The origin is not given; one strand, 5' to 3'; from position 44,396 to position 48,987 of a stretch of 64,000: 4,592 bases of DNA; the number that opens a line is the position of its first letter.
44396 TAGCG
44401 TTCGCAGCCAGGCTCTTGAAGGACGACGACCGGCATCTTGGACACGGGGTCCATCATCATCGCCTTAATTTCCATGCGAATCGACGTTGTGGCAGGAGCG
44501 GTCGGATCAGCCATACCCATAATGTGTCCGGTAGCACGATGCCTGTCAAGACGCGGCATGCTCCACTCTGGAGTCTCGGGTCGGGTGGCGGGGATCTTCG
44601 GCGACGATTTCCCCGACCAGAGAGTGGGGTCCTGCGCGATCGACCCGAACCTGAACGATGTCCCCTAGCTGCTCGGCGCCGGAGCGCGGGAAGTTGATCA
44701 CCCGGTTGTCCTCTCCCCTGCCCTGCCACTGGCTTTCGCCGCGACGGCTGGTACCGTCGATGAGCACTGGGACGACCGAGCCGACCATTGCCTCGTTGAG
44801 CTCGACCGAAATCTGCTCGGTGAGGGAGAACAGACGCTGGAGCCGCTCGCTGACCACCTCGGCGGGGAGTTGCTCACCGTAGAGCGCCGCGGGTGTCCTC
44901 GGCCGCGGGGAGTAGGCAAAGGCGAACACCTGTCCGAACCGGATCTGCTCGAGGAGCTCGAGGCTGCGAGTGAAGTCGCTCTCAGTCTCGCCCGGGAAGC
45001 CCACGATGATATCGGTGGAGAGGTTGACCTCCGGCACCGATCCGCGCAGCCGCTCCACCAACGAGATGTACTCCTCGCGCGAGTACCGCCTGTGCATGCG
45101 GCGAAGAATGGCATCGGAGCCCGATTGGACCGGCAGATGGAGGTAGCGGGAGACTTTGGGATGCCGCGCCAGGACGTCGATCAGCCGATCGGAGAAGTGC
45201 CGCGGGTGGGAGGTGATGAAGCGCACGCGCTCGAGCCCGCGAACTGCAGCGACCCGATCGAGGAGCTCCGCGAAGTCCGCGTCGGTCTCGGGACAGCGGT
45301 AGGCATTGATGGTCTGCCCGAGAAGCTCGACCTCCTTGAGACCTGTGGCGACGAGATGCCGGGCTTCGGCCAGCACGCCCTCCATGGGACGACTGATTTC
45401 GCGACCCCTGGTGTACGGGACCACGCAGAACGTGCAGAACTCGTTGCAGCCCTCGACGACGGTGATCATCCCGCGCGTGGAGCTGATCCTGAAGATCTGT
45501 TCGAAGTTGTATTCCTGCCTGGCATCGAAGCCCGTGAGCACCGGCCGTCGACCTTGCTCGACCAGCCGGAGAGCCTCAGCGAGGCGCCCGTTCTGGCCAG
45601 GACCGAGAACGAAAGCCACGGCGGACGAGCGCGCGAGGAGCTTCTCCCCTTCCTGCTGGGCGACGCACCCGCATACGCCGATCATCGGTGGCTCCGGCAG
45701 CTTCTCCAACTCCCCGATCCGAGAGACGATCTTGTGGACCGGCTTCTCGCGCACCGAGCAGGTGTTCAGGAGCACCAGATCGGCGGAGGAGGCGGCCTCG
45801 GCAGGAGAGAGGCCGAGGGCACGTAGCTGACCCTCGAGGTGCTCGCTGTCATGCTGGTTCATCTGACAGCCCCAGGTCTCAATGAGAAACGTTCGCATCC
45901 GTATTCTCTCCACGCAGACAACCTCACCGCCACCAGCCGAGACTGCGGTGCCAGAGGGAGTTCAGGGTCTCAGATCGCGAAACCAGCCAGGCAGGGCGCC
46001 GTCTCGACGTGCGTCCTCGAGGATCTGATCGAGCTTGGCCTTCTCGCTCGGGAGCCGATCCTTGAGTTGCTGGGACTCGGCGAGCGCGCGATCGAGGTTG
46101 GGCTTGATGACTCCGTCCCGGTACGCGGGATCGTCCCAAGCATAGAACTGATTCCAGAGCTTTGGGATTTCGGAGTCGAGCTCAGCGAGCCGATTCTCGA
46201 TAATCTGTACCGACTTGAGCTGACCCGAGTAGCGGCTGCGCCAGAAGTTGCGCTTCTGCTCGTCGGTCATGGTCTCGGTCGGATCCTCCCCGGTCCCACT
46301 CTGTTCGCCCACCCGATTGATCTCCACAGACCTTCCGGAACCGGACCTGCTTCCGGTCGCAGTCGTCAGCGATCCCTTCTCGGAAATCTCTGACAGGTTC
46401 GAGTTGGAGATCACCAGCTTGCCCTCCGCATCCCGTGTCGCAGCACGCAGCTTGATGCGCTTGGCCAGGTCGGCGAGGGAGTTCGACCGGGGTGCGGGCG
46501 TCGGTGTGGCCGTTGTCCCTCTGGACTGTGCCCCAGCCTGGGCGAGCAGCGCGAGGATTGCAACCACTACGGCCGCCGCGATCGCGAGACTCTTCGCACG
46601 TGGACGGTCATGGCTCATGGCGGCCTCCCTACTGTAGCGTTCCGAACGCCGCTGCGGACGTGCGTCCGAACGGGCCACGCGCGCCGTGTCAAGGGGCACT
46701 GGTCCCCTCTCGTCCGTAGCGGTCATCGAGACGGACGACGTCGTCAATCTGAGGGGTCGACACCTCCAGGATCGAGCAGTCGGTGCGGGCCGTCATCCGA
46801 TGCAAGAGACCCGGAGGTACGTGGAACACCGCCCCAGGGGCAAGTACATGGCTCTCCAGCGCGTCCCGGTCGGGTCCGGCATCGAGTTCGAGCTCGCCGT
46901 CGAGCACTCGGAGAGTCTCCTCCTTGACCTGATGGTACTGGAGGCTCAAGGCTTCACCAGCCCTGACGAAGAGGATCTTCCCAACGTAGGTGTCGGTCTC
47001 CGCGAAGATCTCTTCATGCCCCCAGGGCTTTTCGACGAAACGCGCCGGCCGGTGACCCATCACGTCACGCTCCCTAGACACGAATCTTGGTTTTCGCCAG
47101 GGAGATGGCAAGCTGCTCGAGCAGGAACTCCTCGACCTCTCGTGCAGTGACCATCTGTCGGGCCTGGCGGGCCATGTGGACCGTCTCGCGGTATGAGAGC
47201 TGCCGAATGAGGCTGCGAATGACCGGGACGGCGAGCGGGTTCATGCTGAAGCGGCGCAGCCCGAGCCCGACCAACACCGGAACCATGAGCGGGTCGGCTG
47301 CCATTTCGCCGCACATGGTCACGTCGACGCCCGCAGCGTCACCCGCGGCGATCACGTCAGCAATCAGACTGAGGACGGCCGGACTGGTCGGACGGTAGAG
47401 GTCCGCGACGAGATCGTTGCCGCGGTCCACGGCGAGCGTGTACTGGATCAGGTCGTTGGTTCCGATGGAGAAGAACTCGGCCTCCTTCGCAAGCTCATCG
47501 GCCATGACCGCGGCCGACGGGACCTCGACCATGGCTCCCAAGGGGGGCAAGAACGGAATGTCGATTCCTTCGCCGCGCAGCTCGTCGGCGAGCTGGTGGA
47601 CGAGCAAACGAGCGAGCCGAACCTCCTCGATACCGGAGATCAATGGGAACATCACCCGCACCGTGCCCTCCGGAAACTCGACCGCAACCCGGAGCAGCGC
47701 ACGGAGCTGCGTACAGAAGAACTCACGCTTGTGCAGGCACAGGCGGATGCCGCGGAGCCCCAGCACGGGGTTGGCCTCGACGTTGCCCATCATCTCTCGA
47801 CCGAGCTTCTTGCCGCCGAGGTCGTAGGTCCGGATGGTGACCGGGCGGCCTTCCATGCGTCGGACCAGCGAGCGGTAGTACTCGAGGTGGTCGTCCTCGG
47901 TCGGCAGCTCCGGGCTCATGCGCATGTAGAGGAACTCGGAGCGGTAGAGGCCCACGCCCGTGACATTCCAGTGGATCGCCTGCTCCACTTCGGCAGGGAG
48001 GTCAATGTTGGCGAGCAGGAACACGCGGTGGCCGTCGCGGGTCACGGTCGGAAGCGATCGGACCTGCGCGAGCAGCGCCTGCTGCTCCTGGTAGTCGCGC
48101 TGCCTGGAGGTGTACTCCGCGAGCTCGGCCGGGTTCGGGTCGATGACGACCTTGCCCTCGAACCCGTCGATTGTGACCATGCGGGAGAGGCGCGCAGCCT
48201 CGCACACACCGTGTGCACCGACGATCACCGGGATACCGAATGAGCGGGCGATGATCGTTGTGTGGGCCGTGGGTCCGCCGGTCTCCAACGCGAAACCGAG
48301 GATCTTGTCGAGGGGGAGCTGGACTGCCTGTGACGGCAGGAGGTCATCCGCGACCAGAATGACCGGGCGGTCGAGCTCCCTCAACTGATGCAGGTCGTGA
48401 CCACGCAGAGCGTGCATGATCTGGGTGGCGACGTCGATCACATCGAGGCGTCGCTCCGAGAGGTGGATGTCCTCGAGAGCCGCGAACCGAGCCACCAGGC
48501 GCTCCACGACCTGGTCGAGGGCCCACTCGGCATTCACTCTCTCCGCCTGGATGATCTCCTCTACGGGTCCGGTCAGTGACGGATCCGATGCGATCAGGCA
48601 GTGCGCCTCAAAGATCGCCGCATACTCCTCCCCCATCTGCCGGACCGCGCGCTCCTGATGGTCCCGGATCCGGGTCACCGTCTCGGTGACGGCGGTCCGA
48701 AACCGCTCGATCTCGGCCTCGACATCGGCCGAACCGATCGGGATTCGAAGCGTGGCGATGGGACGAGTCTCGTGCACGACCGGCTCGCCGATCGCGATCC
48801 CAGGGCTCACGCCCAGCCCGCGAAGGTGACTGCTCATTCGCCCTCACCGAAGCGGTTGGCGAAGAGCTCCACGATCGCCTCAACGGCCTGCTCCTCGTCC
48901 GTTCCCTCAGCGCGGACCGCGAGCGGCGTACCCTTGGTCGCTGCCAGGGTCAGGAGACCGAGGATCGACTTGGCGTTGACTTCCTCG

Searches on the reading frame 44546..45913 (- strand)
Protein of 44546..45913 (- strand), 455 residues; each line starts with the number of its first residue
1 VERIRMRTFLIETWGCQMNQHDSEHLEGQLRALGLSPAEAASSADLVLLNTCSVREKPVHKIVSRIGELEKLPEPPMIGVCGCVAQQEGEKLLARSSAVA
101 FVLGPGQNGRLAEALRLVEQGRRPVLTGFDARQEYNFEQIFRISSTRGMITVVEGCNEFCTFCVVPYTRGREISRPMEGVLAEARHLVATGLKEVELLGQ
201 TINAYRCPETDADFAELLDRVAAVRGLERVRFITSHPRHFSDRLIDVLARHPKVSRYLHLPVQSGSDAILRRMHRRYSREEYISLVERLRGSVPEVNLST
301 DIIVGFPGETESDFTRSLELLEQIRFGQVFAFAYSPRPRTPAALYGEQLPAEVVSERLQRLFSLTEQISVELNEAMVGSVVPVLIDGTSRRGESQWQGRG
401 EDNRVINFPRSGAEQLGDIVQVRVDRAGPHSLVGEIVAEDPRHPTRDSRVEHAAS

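Call 50: search_protein_families(library=pfam, proteins=[window:44546-45913:-], max_evalue=0.00001)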
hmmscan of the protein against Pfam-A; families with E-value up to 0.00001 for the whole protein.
window:44546-45913:- (455 aa): 3 families
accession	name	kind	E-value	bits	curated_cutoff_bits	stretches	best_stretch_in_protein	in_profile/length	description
PF00919.26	UPF0004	-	2.1e-27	95.5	27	1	9-104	2-98/98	Uncharacterized protein family UPF0004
PF04055.27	Radical_SAM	-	5.4e-27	95.4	29.5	1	151-321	2-166/166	Radical SAM superfamily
PF01938.26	TRAM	-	1.3e-11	44.6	21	1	375-437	2-61/61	TRAM domain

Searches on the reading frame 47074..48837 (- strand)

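Call 50: search_protein_families(library=pfam, proteins=[window:47074-48837:-], max_evalue=0.00001)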
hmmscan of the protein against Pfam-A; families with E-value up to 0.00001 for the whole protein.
window:47074-48837:- (587 aa): 3 families
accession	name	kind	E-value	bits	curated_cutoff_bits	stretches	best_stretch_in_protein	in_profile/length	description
PF02896.24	PEP-utilizers_C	-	4.1e-98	328.6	22.8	1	255-547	3-291/293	PEP-utilising enzyme, PEP-binding domain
PF05524.18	PEP-utilisers_N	-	7.4e-32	110.5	24.4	1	6-129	1-121/121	PEP-utilising enzyme, N-terminal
PF00391.29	PEP-utilizers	-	4.7e-20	71.4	23.1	1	156-228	2-72/72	PEP-utilising enzyme, mobile domain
